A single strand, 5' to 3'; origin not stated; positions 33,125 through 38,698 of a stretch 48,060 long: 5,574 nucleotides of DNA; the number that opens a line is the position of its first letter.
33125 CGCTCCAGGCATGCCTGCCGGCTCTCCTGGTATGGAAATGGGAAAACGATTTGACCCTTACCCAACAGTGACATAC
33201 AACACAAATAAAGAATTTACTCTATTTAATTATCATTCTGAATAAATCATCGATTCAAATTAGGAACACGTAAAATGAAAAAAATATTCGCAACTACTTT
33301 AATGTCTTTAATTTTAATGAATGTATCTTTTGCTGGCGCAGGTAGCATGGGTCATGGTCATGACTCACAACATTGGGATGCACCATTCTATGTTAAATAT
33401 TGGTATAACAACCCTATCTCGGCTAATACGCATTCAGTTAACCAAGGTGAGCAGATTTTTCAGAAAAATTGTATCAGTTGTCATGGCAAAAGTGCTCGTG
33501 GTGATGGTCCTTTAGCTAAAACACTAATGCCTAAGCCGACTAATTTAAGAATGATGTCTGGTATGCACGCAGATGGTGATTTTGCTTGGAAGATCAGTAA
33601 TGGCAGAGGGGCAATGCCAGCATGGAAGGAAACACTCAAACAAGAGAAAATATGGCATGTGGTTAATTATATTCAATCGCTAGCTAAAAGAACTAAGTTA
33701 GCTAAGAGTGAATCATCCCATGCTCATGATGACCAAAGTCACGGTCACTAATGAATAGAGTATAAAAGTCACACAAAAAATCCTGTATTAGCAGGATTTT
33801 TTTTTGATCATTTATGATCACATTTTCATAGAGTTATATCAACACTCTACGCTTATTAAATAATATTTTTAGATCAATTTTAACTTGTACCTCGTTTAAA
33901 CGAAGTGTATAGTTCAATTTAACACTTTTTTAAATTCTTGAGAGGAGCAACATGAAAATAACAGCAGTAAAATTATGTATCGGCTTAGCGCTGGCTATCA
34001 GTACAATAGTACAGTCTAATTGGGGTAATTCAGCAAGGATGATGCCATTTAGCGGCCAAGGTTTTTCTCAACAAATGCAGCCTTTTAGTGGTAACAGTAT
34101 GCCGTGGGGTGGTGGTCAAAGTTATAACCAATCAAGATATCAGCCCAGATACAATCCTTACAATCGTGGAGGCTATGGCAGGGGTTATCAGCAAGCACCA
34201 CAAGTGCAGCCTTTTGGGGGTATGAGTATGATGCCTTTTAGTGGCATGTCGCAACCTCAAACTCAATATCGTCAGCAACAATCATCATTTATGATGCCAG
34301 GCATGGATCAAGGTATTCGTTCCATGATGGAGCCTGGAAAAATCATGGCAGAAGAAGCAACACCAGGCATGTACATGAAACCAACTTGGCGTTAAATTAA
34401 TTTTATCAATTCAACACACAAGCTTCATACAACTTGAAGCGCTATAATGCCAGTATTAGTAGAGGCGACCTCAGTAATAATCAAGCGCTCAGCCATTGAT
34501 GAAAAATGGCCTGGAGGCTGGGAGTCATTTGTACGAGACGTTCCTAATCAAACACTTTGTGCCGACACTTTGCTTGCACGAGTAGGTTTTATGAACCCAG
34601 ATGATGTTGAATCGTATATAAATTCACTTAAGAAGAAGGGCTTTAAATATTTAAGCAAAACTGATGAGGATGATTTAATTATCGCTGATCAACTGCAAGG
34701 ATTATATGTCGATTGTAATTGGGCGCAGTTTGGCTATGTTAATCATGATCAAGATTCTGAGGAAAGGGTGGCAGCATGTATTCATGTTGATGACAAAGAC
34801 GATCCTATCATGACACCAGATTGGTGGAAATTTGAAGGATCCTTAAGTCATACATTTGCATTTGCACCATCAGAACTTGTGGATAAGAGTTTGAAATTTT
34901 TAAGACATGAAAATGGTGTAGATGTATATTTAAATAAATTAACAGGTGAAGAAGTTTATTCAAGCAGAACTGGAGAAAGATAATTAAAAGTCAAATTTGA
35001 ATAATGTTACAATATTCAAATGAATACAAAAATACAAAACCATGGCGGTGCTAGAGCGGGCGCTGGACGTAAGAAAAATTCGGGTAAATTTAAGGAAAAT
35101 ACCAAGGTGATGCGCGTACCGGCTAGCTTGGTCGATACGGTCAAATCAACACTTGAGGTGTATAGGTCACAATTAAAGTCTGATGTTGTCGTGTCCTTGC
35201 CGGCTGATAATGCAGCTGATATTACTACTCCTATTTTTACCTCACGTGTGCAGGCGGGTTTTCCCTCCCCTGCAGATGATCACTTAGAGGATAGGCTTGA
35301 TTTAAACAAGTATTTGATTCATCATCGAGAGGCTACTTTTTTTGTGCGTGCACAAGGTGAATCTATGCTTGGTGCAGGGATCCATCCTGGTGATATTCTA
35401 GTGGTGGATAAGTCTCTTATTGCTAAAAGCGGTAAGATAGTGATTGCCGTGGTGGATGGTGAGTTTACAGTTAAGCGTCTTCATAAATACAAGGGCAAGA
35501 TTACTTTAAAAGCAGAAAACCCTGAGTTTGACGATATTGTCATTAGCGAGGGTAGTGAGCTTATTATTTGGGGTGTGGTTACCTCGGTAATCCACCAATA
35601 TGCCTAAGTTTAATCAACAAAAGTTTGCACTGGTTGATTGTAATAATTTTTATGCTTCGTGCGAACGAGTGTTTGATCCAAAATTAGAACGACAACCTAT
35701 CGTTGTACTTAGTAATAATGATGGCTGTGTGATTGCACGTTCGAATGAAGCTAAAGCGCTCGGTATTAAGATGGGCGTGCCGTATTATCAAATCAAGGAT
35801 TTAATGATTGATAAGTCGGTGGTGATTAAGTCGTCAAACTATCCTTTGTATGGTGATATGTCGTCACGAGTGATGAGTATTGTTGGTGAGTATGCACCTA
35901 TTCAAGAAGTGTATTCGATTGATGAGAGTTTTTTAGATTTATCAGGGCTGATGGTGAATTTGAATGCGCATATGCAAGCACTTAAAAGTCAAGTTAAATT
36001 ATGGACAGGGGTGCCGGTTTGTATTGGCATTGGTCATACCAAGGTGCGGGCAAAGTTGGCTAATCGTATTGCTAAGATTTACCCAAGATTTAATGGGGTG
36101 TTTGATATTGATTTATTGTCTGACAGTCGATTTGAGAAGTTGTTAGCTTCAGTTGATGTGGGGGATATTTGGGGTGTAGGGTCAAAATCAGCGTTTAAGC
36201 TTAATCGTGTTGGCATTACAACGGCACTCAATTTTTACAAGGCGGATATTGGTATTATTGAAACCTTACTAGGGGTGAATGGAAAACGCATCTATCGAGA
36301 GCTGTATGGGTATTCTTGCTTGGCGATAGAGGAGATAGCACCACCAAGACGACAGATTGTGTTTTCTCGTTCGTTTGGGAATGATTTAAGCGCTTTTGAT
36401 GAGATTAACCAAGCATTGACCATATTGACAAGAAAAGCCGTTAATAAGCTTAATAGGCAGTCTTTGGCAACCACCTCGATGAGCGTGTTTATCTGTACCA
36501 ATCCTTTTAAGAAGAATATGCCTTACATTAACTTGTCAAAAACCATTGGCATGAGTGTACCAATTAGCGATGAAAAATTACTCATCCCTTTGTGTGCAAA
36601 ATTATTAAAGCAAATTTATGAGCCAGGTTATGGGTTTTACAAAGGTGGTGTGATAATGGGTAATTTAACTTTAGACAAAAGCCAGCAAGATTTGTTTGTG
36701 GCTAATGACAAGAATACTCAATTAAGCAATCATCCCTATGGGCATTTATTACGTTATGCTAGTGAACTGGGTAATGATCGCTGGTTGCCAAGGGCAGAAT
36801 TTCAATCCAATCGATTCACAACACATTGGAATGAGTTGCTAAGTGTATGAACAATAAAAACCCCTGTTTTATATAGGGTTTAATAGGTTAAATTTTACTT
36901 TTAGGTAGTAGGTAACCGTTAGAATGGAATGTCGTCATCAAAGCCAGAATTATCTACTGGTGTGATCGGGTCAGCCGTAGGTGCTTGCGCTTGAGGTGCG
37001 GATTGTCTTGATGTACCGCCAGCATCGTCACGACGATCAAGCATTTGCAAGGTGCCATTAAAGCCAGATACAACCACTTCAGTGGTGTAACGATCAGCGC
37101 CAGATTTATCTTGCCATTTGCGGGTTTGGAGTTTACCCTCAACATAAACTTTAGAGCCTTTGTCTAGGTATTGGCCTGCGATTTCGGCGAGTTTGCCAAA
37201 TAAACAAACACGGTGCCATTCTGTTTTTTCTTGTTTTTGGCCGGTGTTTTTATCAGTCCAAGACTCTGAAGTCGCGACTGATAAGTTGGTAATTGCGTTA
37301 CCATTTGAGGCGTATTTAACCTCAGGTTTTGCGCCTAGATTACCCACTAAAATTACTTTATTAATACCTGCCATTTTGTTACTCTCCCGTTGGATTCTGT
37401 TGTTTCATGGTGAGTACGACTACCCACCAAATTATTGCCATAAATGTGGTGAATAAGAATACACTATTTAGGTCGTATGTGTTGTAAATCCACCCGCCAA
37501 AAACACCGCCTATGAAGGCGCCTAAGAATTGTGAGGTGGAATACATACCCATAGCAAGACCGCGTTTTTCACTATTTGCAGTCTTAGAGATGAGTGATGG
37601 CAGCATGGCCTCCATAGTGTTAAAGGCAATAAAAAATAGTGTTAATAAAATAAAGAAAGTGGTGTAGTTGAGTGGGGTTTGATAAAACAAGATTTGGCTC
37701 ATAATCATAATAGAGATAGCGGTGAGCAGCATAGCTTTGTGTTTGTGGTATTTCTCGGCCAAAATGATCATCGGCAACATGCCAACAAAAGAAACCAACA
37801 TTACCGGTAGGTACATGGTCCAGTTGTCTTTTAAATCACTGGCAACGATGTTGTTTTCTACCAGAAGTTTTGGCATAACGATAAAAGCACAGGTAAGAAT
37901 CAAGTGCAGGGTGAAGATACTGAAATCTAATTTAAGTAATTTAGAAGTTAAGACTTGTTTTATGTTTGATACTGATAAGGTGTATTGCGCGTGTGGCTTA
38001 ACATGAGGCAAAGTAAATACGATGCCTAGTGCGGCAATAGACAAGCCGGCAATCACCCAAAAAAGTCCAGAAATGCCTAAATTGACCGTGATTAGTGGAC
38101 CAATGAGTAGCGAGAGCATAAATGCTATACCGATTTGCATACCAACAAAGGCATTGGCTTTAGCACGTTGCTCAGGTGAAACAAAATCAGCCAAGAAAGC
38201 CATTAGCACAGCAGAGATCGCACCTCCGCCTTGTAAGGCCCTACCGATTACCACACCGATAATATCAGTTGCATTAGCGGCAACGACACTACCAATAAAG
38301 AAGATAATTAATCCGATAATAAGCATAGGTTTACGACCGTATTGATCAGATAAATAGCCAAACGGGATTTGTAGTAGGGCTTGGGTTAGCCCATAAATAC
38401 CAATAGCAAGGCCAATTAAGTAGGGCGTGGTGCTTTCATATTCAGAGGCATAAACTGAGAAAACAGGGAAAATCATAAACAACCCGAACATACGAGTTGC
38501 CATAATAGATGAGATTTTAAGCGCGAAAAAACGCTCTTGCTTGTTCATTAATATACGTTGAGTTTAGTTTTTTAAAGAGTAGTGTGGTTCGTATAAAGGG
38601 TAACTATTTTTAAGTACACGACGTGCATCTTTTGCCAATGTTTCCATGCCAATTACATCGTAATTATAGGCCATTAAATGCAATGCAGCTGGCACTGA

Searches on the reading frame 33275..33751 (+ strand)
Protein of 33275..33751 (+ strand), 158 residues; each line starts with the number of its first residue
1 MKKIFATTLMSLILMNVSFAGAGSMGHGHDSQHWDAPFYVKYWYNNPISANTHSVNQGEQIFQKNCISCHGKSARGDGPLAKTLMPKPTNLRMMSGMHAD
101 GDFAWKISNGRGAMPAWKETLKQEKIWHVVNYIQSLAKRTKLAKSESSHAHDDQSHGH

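Call 44: search_protein_families(library=pfam, proteins=[window:33275-33751:+], max_evalue=0.00001)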
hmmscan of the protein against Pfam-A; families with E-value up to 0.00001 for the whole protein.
window:33275-33751:+ (158 aa): 2 families
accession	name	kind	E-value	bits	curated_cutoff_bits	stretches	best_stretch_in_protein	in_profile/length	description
PF13442.11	Cytochrome_CBB3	-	4.2e-15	56.3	27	1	55-133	3-68/68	Cytochrome C oxidase, cbb3-type, subunit III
PF00034.26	Cytochrom_C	-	1.6e-09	39.4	21.3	1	57-136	3-89/90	Cytochrome c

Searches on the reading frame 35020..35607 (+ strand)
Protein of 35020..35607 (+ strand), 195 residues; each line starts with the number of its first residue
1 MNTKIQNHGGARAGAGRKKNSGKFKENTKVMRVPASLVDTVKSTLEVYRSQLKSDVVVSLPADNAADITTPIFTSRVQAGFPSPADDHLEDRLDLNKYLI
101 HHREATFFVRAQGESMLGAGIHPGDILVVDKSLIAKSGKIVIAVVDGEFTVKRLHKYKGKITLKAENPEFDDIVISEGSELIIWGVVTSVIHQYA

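Call 74: search_protein_families(library=pfam, proteins=[window:35020-35607:+], max_evalue=0.00001)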
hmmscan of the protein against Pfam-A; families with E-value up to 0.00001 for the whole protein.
window:35020-35607:+ (195 aa): 1 family
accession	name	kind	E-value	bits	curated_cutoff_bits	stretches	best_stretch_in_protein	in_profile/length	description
PF00717.28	Peptidase_S24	-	1.4e-32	112.3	23.3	1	71-187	1-115/116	Peptidase S24-like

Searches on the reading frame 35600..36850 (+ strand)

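Call 74: search_protein_families(library=pfam, proteins=[window:35600-36850:+], max_evalue=0.00001)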
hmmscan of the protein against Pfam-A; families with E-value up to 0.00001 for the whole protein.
window:35600-36850:+ (416 aa): 2 families
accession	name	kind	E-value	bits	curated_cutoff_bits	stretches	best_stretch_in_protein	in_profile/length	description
PF00817.25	IMS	-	1.5e-35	122.7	23.2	1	12-155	1-147/148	impB/mucB/samB family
PF11799.13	IMS_C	-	3.8e-16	59.9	20.7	1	250-363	1-106/109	impB/mucB/samB family C-terminal domain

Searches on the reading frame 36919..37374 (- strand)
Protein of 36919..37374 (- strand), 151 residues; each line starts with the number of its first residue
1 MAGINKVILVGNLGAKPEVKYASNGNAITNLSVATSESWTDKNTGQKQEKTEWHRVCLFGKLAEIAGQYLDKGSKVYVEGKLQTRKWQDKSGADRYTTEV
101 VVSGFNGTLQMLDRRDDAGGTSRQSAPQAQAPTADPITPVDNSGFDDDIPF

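Call 44: search_protein_families(library=pfam, proteins=[window:36919-37374:-], max_evalue=0.00001)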
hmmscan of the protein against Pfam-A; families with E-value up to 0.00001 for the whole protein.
window:36919-37374:- (151 aa): 1 family
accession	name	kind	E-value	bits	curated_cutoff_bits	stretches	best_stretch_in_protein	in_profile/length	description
PF00436.31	SSB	-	4.9e-38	129.8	26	1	4-103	1-99/104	Single-strand binding protein family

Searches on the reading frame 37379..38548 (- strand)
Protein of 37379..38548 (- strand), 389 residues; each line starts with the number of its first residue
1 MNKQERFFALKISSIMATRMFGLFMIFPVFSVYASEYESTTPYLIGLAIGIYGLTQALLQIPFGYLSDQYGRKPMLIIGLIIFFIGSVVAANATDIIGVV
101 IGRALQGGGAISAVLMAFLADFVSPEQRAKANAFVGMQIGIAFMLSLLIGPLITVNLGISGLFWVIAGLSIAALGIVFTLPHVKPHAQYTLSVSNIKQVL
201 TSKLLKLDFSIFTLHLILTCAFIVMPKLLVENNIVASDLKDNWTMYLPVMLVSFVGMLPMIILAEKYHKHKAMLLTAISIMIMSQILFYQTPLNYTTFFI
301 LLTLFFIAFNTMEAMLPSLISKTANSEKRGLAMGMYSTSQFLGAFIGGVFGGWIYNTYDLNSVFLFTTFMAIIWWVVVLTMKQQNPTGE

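Call 44: search_protein_families(library=pfam, proteins=[window:37379-38548:-], max_evalue=0.00001)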
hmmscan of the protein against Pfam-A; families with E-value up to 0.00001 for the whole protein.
window:37379-38548:- (389 aa): 2 families
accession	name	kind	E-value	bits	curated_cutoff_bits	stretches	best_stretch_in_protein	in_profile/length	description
PF07690.21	MFS_1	-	1.6e-49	169.1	33.4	2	15-307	4-304/347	Major Facilitator Superfamily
PF00083.30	Sugar_tr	-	1.1e-11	44.8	22.3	1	30-107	34-113/452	Sugar (and other) transporter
